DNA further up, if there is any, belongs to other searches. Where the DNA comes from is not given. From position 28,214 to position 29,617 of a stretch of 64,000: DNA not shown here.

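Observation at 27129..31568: Self-contained operon coupling a TPP-dependent 2-oxoacid E1 alpha/beta to amino-sugar synthesis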

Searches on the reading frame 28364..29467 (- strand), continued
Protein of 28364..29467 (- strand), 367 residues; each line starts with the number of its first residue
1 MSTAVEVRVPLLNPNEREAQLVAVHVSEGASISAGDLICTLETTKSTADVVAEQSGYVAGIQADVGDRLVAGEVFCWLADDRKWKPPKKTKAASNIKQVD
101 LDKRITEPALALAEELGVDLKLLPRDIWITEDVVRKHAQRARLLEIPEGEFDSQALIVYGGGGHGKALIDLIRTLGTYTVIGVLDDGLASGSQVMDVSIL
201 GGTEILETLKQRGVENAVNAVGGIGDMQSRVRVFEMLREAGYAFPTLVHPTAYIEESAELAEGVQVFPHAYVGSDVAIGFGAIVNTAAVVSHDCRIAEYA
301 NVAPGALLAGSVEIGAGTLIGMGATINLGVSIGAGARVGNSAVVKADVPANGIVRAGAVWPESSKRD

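Call 43: find_homologous_proteins(query=A2, max_evalue=1e-20)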
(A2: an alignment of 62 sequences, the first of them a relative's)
Query A2 (62 sequences) (357 aa, profile of the alignment): 497 proteins with E <= 1e-20 among 8000 candidates; the best 120 are listed.
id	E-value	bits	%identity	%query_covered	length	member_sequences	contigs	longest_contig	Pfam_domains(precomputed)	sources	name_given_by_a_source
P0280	6.2e-139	481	44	97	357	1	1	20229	PF17836.8,PF00364.29,PF00132.31,PF25087.2,PF25084.2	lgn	-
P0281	1.8e-135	470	44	99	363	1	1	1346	PF17836.8,PF00364.29,PF00132.31,PF25087.2,PF25084.2,PF25997.1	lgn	-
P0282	1.0e-134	467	44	98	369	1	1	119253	PF17836.8,PF00364.29,PF00132.31,PF25087.2,PF25084.2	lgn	-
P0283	4.6e-134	465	43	99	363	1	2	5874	PF17836.8,PF00364.29,PF00132.31,PF25087.2,PF25084.2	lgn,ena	-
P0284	1.1e-133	464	39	99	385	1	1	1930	PF17836.8,PF00364.29,PF00132.31,PF25087.2,PF25084.2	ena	-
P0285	8.0e-133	461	42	97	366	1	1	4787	PF17836.8,PF00364.29,PF00132.31,PF25087.2,PF25084.2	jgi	-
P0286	1.0e-132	461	41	98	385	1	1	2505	PF17836.8,PF00364.29,PF00132.31,PF25087.2,PF25084.2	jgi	jgi:sugar O-acyltransferase (sialic acid O-acetyltransferase NeuD family)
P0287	1.6e-132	460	43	97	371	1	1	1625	PF17836.8,PF14602.13,PF00364.29,PF00132.31,PF25087.2,PF25084.2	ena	-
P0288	7.9e-132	458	44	98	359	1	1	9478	PF17836.8,PF00364.29,PF00132.31,PF25087.2,PF25084.2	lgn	-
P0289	8.5e-132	457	39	98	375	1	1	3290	PF17836.8,PF14602.13,PF00364.29,PF00132.31,PF25087.2,PF25084.2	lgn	-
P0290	1.5e-131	457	41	98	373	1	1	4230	PF17836.8,PF00364.29,PF00132.31,PF25087.2,PF25084.2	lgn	-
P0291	2.4e-131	456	39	99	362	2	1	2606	PF17836.8,PF00364.29,PF00132.31,PF25087.2,PF25084.2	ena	-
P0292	7.6e-131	454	44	99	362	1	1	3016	PF17836.8,PF00364.29,PF00132.31,PF25087.2,PF25084.2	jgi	jgi:sugar O-acyltransferase (sialic acid O-acetyltransferase NeuD family)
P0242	2.0e-130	453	35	99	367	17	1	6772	PF17836.8,PF00364.29,PF00132.31,PF25087.2,PF25084.2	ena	-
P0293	1.3e-129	450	41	99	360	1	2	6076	PF17836.8,PF00364.29,PF00132.31,PF25087.2,PF25917.1,PF25084.2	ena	-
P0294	1.3e-129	450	39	97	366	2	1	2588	PF17836.8,PF14602.13,PF00364.29,PF00132.31,PF25087.2,PF25084.2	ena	-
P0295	1.5e-129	450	39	99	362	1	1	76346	PF17836.8,PF00364.29,PF00132.31,PF25087.2,PF25084.2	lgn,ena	-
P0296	1.7e-129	450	42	97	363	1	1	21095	PF17836.8,PF14602.13,PF00364.29,PF00132.31,PF25087.2,PF25084.2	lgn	-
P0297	1.8e-129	450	39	98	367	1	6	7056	PF17836.8,PF00364.29,PF00132.31,PF25087.2,PF25084.2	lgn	-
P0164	4.7e-129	448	43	98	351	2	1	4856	PF17836.8,PF14602.13,PF00364.29,PF00132.31,PF25087.2,PF25084.2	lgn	-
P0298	6.0e-129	448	39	97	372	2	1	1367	PF17836.8,PF14602.13,PF00364.29,PF00132.31,PF25087.2,PF25084.2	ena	-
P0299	1.3e-128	447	39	98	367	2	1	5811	PF17836.8,PF14602.13,PF00364.29,PF00132.31,PF25087.2,PF25084.2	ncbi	ncbi:MAG: NeuD/PglB/VioB family sugar acetyltransferase [Armatimonadota bacterium]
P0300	2.3e-128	446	38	98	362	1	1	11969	PF17836.8,PF00364.29,PF00132.31,PF25087.2,PF25084.2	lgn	-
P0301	2.4e-128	446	40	99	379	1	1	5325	PF17836.8,PF14602.13,PF00364.29,PF00132.31,PF25087.2,PF25084.2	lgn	-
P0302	8.8e-128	444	38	98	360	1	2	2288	PF17836.8,PF00364.29,PF00132.31,PF25087.2,PF25084.2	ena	-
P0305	1.1e-126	441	37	99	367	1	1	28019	PF17836.8,PF00364.29,PF00132.31,PF25087.2,PF25084.2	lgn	-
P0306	1.5e-126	440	38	98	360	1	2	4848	PF17836.8,PF00364.29,PF00132.31,PF25087.2,PF25084.2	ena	-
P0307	1.7e-126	440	35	98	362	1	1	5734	PF17836.8,PF14602.13,PF00364.29,PF00132.31,PF25087.2,PF25084.2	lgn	-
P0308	1.7e-126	440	39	98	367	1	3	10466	PF17836.8,PF00364.29,PF00132.31,PF25087.2,PF25084.2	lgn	-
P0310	2.7e-126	439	41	98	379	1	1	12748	PF17836.8,PF00364.29,PF00132.31,PF25087.2,PF25084.2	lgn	-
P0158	3.0e-126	439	100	100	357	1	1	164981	PF17836.8,PF00364.29,PF00132.31,PF25087.2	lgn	-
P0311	3.1e-126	439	38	99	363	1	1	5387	PF17836.8,PF14602.13,PF00364.29,PF00132.31,PF25087.2,PF25084.2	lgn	-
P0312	3.8e-126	439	40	97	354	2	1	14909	PF17836.8,PF14602.13,PF00364.29,PF00132.31,PF25087.2,PF25084.2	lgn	-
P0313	4.8e-126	439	41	99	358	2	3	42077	PF17836.8,PF00364.29,PF00132.31,PF25087.2,PF25084.2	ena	-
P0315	6.6e-126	438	34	98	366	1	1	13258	PF17836.8,PF00364.29,PF00132.31,PF25087.2,PF25084.2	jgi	jgi:sugar O-acyltransferase (sialic acid O-acetyltransferase NeuD family)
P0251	6.9e-126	438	42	100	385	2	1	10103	PF17836.8,PF00364.29,PF00132.31,PF25087.2,PF25084.2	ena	-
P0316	9.0e-126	438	42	98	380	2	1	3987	PF17836.8,PF00364.29,PF00132.31,PF25087.2,PF25084.2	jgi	jgi:sugar O-acyltransferase (sialic acid O-acetyltransferase NeuD family)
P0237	1.5e-125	437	36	98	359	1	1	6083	PF17836.8,PF00364.29,PF00132.31,PF25087.2,PF25084.2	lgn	-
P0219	2.4e-125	436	36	98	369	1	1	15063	PF17836.8,PF00364.29,PF00132.31,PF25087.2,PF25084.2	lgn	-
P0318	2.4e-125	436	39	97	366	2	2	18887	PF17836.8,PF00364.29,PF00132.31,PF25087.2,PF25084.2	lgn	-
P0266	2.5e-125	436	39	99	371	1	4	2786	PF17836.8,PF00364.29,PF00132.31,PF25087.2,PF25084.2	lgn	-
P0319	4.8e-125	435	37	99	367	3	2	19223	PF17836.8,PF00364.29,PF00132.31,PF25087.2,PF25084.2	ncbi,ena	-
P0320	5.6e-125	435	38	98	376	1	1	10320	PF17836.8,PF00364.29,PF00132.31,PF25087.2,PF25084.2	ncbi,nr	ncbi:MAG: NeuD/PglB/VioB family sugar acetyltransferase [Gemmatimonadetes bacterium]|nr:NeuD/PglB/Vi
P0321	7.9e-125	435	37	98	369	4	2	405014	PF17836.8,PF00132.31,PF25087.2,PF25084.2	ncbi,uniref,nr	ncbi:NeuD/PglB/VioB family sugar acetyltransferase [uncultured Dokdonia sp.]|uniref:NeuD/PglB/VioB f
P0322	1.6e-124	434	37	98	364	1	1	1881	PF17836.8,PF00364.29,PF00132.31,PF25087.2,PF25084.2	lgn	-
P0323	2.3e-124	433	39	98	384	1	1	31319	PF17836.8,PF00364.29,PF00132.31,PF25084.2,PF25997.1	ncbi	ncbi:NeuD/PglB/VioB family sugar acetyltransferase [Candidatus Omnitrophota bacterium]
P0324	3.1e-124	433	38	100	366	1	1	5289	PF17836.8,PF00364.29,PF00132.31,PF25087.2,PF25084.2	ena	-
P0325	3.3e-124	433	38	98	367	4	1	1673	PF17836.8,PF00364.29,PF00132.31,PF25087.2,PF25084.2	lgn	-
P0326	4.7e-124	432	43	97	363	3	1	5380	PF17836.8,PF14602.13,PF00364.29,PF00132.31,PF25087.2,PF25084.2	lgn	-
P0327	6.7e-124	432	39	97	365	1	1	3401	PF17836.8,PF00364.29,PF00132.31,PF25087.2,PF25084.2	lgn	-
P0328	7.5e-124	431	39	99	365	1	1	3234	PF17836.8,PF14602.13,PF00364.29,PF00132.31,PF25087.2,PF25084.2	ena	-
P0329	8.5e-124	431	39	99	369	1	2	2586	PF17836.8,PF00364.29,PF00132.31,PF25087.2,PF25084.2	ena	-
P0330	1.3e-123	431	38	99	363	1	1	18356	PF17836.8,PF14602.13,PF00364.29,PF00132.31,PF25087.2,PF25084.2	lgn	-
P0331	1.4e-123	430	38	99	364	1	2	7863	PF17836.8,PF00364.29,PF00132.31,PF25087.2,PF25917.1,PF25084.2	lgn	-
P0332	1.5e-123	430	39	99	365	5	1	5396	PF17836.8,PF00364.29,PF00132.31,PF25087.2,PF25084.2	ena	-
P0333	2.9e-123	429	37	98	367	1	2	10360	PF17836.8,PF00364.29,PF00132.31,PF25087.2,PF25084.2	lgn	-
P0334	4.9e-123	429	37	98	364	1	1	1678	PF17836.8,PF00364.29,PF00132.31,PF25087.2,PF25084.2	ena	-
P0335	1.0e-122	428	37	98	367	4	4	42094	PF17836.8,PF00364.29,PF00132.31,PF25087.2,PF25084.2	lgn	-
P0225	1.2e-122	427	39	99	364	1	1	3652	PF17836.8,PF00364.29,PF00132.31,PF25087.2,PF25084.2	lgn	-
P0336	1.9e-122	427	36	98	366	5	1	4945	PF17836.8,PF00364.29,PF00132.31,PF25087.2,PF25084.2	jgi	-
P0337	2.3e-122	426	36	99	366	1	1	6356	PF17836.8,PF00364.29,PF00132.31,PF25087.2,PF25084.2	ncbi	ncbi:MAG: NeuD/PglB/VioB family sugar acetyltransferase [Polaribacter sp.]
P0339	8.9e-122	425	38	97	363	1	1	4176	PF17836.8,PF00364.29,PF00132.31,PF25087.2,PF25084.2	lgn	-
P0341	2.7e-121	423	34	98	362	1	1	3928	PF17836.8,PF00364.29,PF00132.31,PF25087.2,PF25084.2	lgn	-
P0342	3.3e-121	423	36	98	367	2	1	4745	PF17836.8,PF00364.29,PF00132.31,PF25087.2,PF25084.2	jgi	jgi:sugar O-acyltransferase (sialic acid O-acetyltransferase NeuD family)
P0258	3.9e-121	422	35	99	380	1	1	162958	PF17836.8,PF00364.29,PF00132.31,PF25087.2,PF25084.2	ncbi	-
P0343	1.3e-120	421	35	97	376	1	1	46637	PF17836.8,PF00364.29,PF00132.31,PF25087.2,PF25084.2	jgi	jgi:sugar O-acyltransferase (sialic acid O-acetyltransferase NeuD family)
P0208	1.4e-120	421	37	98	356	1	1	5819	PF17836.8,PF00364.29,PF00132.31,PF25087.2,PF25084.2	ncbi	-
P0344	3.0e-120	420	38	97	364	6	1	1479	PF17836.8,PF14602.13,PF00364.29,PF00132.31,PF25087.2,PF25917.1,PF25084.2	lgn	-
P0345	3.9e-120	419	37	97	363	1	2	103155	PF17836.8,PF00364.29,PF00132.31,PF25087.2,PF25084.2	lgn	-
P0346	4.2e-120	419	35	99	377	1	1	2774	PF17836.8,PF00364.29,PF00132.31,PF25087.2,PF25084.2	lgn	-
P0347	6.3e-120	418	37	99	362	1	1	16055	PF17836.8,PF14602.13,PF00364.29,PF00132.31,PF25087.2,PF25917.1,PF25084.2,PF25997.1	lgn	-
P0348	8.5e-120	418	39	99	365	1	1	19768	PF17836.8,PF14602.13,PF00364.29,PF00132.31,PF25087.2,PF25084.2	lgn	-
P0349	1.4e-119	417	39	93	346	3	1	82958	PF17836.8,PF00364.29,PF00132.31,PF25087.2,PF25084.2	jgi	-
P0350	2.3e-119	417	39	97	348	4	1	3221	PF17836.8,PF14602.13,PF00364.29,PF00132.31,PF25087.2,PF25084.2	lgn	-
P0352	2.5e-119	416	33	99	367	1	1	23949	PF17836.8,PF00364.29,PF00132.31,PF25087.2,PF25084.2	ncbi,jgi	jgi:sugar O-acyltransferase (sialic acid O-acetyltransferase NeuD family)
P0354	3.3e-119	416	36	97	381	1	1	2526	PF17836.8,PF14602.13,PF00364.29,PF00132.31,PF25087.2,PF25084.2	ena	-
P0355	1.8e-116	407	40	97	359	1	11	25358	PF17836.8,PF14602.13,PF00364.29,PF00132.31,PF25084.2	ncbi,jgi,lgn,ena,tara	tara:strand:- start:643 stop:1722 length:1080 start_codon:yes stop_codon:yes gene_type:complete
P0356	4.0e-116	406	42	97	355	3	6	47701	PF17836.8,PF14602.13,PF00364.29,PF00132.31,PF25087.2,PF25084.2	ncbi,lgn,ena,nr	ncbi:MAG: hypothetical protein H8D45_27360 [Bacteroidetes bacterium]|nr:hypothetical protein [Bacter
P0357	4.1e-116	406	38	99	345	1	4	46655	PF17836.8,PF00364.29,PF00132.31,PF25087.2,PF25917.1,PF25084.2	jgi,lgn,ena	-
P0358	8.2e-116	405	37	98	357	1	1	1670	PF17836.8,PF14602.13,PF00364.29,PF00132.31,PF25087.2,PF25084.2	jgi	jgi:sugar O-acyltransferase (sialic acid O-acetyltransferase NeuD family)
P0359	4.8e-115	402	37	96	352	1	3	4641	PF17836.8,PF00364.29,PF00132.31,PF25087.2,PF25084.2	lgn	-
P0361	2.2e-114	400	37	92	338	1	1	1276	PF17836.8,PF14602.13,PF00364.29,PF00132.31,PF25087.2,PF25084.2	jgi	jgi:sugar O-acyltransferase (sialic acid O-acetyltransferase NeuD family)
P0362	6.7e-113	395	34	99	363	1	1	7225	PF25984.1,PF17836.8,PF00364.29,PF00132.31,PF25087.2,PF25084.2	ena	-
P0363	6.8e-112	392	40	99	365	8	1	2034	PF17836.8,PF14602.13,PF00364.29,PF00132.31,PF25084.2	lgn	-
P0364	8.8e-112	392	32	98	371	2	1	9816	PF17836.8,PF00364.29,PF00132.31,PF25087.2,PF25084.2,PF25997.1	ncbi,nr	ncbi:MAG: NeuD/PglB/VioB family sugar acetyltransferase [Anaerolineales bacterium]|nr:NeuD/PglB/VioB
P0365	1.5e-111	391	35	97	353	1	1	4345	PF17836.8,PF00364.29,PF00132.31,PF25087.2,PF25084.2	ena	-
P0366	2.6e-111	390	35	97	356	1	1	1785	PF17836.8,PF14602.13,PF00364.29,PF00132.31,PF25087.2,PF25084.2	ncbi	-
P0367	4.7e-111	389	36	99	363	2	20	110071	PF17836.8,PF14602.13,PF00364.29,PF00132.31,PF25087.2,PF25917.1,PF25084.2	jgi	jgi:sugar O-acyltransferase (sialic acid O-acetyltransferase NeuD family)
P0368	5.3e-111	389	31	99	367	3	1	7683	PF17836.8,PF14602.13,PF00364.29,PF00132.31,PF25087.2,PF25084.2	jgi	jgi:sugar O-acyltransferase (sialic acid O-acetyltransferase NeuD family)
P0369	6.2e-111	389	33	99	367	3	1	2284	PF17836.8,PF00364.29,PF00132.31,PF25087.2,PF25084.2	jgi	jgi:sugar O-acyltransferase (sialic acid O-acetyltransferase NeuD family)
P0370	9.1e-111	388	34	99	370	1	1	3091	PF17836.8,PF00364.29,PF00132.31,PF25087.2,PF25917.1,PF25084.2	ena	-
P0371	1.7e-110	387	33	100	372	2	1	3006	PF17836.8,PF14602.13,PF00364.29,PF00132.31,PF25087.2,PF25084.2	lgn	-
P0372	3.4e-110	386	34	100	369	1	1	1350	PF17836.8,PF00364.29,PF00132.31,PF25087.2,PF25084.2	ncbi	-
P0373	3.8e-110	386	36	98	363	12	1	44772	PF17836.8,PF00364.29,PF00132.31,PF25087.2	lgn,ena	-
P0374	4.0e-110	386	35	98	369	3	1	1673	PF17836.8,PF00364.29,PF00132.31,PF25087.2,PF25084.2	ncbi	-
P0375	4.9e-110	386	32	98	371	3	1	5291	PF17836.8,PF00364.29,PF00132.31,PF25087.2,PF25084.2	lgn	-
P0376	6.6e-110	385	33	98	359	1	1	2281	PF17836.8,PF00364.29,PF00132.31,PF25087.2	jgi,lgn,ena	-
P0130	9.7e-110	385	35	99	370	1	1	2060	PF17836.8,PF00364.29,PF00132.31,PF25087.2,PF25084.2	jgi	jgi:sugar O-acyltransferase (sialic acid O-acetyltransferase NeuD family)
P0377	1.1e-109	385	34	100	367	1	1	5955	PF17836.8,PF00364.29,PF00132.31,PF25087.2,PF22674.3,PF25917.1,PF25084.2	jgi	jgi:sugar O-acyltransferase (sialic acid O-acetyltransferase NeuD family)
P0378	2.4e-109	384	30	99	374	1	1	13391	PF17836.8,PF14602.13,PF00364.29,PF00132.31,PF25087.2,PF25084.2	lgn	-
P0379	1.7e-108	381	30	99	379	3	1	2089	PF17836.8,PF14602.13,PF00364.29,PF00132.31,PF25087.2,PF25084.2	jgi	-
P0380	3.9e-108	380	34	99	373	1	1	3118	PF17836.8,PF14602.13,PF00364.29,PF00132.31,PF25087.2,PF25084.2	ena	-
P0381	4.0e-108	380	34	97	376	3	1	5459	PF17836.8,PF00364.29,PF00132.31,PF25087.2,PF25084.2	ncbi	ncbi:MAG: NeuD/PglB/VioB family sugar acetyltransferase [Anaerolineales bacterium]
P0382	4.1e-108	380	33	97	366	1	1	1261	PF17836.8,PF00364.29,PF00132.31,PF25087.2,PF25084.2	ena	-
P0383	1.1e-107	378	33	100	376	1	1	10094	PF17836.8,PF00364.29,PF00132.31,PF25087.2,PF25084.2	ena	-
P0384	3.4e-107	377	33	98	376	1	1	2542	PF17836.8,PF00364.29,PF00132.31,PF25087.2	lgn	-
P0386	4.6e-107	376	32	99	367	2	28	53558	PF17836.8,PF00364.29,PF00132.31,PF25087.2,PF25084.2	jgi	jgi:sugar O-acyltransferase (sialic acid O-acetyltransferase NeuD family)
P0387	5.8e-107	376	36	98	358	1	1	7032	PF17836.8,PF14602.13,PF00364.29,PF00132.31,PF25087.2,PF25084.2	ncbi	ncbi:NeuD/PglB/VioB family sugar acetyltransferase [Chloroflexota bacterium]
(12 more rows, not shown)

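Call 44: find_encoding_contigs(protein=P0321, flank=9000, max_places=1)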
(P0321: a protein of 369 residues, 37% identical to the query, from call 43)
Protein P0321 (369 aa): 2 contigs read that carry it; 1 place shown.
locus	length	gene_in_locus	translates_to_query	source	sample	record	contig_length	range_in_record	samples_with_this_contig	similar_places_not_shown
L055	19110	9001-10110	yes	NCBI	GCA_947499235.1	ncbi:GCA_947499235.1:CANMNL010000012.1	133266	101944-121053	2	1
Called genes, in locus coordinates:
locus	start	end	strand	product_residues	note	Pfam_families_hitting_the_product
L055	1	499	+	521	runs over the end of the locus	PF00501:AMP-binding, PF13193:AMP-binding_C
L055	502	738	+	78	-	PF00550:PP-binding (weak)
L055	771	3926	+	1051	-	PF00668:Condensation, PF00501:AMP-binding, PF13193:AMP-binding_C (weak), PF00550:PP-binding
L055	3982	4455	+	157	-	-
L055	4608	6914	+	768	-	PF13715:CarbopepD_reg_2, PF07715:Plug, PF00593:TonB_dep_Rec_b-barrel, PF14905:OMP_b-brl_3 (weak)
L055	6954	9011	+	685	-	PF00676:E1_dh, PF02775:TPP_enzyme_C (weak), PF13292:DXP_synthase_N (weak), PF02779:Transket_pyr, PF02780:Transketolase_C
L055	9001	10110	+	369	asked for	PF17836:PglD_N, PF25084:LbH_EIF2B, PF25087:GMPPB_C (faint), PF00132:Hexapep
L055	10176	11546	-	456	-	PF14052:Caps_assemb_Wzi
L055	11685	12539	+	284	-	PF12833:HTH_18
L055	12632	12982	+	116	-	-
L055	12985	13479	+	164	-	PF08592:Anthrone_oxy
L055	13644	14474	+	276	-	PF05368:NmrA, PF13460:NAD_binding_10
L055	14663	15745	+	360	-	PF10851:DUF2652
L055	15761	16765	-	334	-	PF06144:DNA_pol3_delta, PF21694:DNA_pol3_delta_C (weak)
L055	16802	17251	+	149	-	PF13588:HSDR_N_2, PF04313:HSDR_N (weak)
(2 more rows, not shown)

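Call 45: find_encoding_contigs(protein=P0323, flank=9000, max_places=1)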
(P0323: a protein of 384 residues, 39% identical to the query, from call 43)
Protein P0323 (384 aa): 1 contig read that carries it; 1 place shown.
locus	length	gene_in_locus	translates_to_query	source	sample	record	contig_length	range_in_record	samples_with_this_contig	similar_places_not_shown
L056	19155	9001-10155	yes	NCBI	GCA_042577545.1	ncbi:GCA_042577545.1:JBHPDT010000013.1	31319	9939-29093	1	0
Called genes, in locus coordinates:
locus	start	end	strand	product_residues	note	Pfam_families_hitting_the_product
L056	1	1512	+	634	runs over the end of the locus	PF27859:LIC12162 (weak)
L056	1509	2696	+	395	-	PF00465:Fe-ADH, PF13685:Fe-ADH_2 (weak), PF25137:ADH_Fe_C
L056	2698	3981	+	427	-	PF13472:Lipase_GDSL_2 (weak)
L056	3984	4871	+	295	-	PF01261:AP_endonuc_2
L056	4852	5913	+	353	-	PF03102:NeuB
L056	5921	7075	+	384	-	PF08003:Methyltransf_9 (weak), PF13489:Methyltransf_23, PF13847:Methyltransf_31 (faint), PF08241:Methyltransf_11, PF08242:Methyltransf_12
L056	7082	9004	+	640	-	PF00676:E1_dh, PF13292:DXP_synthase_N (faint), PF02779:Transket_pyr, PF02780:Transketolase_C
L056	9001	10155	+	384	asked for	PF00364:Biotin_lipoyl, PF25997:BSH_YhbJ (weak), PF17836:PglD_N, PF00132:Hexapep (faint), PF25084:LbH_EIF2B (weak)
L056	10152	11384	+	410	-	PF00155:Aminotran_1_2 (weak), PF01041:DegT_DnrJ_EryC1, PF00266:Aminotran_5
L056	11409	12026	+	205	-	PF17836:PglD_N, PF25084:LbH_EIF2B, PF14602:Hexapep_2 (faint), PF25087:GMPPB_C (weak), PF00132:Hexapep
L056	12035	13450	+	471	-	PF01073:3Beta_HSD, PF01370:Epimerase, PF02719:Polysacc_synt_2, PF04321:RmlD_sub_bind, PF05368:NmrA, PF07993:NAD_binding_4 (faint), PF13460:NAD_binding_10, PF16363:GDP_Man_Dehyd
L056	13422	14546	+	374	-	PF01041:DegT_DnrJ_EryC1, PF00155:Aminotran_1_2, PF00266:Aminotran_5 (weak), PF01053:Cys_Met_Meta_PP, PF01212:Beta_elim_lyase (weak)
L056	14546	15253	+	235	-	PF02348:CTP_transf_3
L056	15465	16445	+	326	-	PF05219:DREV (weak), PF13489:Methyltransf_23, PF13847:Methyltransf_31 (faint), PF08241:Methyltransf_11, PF08242:Methyltransf_12, PF13649:Methyltransf_25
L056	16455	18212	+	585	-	PF00664:ABC_membrane (faint), PF00005:ABC_tran, PF02463:SMC_N (weak)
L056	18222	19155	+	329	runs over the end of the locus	PF04055:Radical_SAM, PF13186:SPASM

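Call 46: find_encoding_contigs(protein=P0320, flank=9000, max_places=1)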
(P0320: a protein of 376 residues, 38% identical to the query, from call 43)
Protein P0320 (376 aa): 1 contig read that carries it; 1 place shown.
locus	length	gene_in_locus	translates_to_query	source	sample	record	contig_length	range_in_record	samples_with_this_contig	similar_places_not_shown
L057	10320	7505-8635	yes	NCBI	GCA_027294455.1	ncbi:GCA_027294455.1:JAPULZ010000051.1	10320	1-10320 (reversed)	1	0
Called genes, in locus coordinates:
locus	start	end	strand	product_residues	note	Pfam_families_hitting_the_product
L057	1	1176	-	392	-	PF12704:MacB_PCD, PF02687:FtsX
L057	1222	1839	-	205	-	PF00440:TetR_N, PF13977:TetR_C_6 (weak)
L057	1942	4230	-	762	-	PF26550:Tricorn_2nd, PF00930:DPPIV_N (faint), PF26549:Tricorn_N, PF26550:Tricorn_2nd, PF26549:Tricorn_N, PF01738:DLH, PF20434:BD-FAE, PF00326:Peptidase_S9, +1 more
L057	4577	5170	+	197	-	-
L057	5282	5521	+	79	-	PF02697:VAPB_antitox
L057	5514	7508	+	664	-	PF00676:E1_dh, PF02775:TPP_enzyme_C (faint), PF13292:DXP_synthase_N, PF02779:Transket_pyr, PF02780:Transketolase_C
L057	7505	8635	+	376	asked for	PF00364:Biotin_lipoyl, PF17836:PglD_N, PF25084:LbH_EIF2B (weak), PF00132:Hexapep, PF25087:GMPPB_C (weak), PF00132:Hexapep (weak)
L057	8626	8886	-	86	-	PF05016:ParE_toxin, PF15781:ParE-like_toxin (weak)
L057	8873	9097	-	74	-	-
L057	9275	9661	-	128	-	PF03551:PadR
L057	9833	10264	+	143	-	-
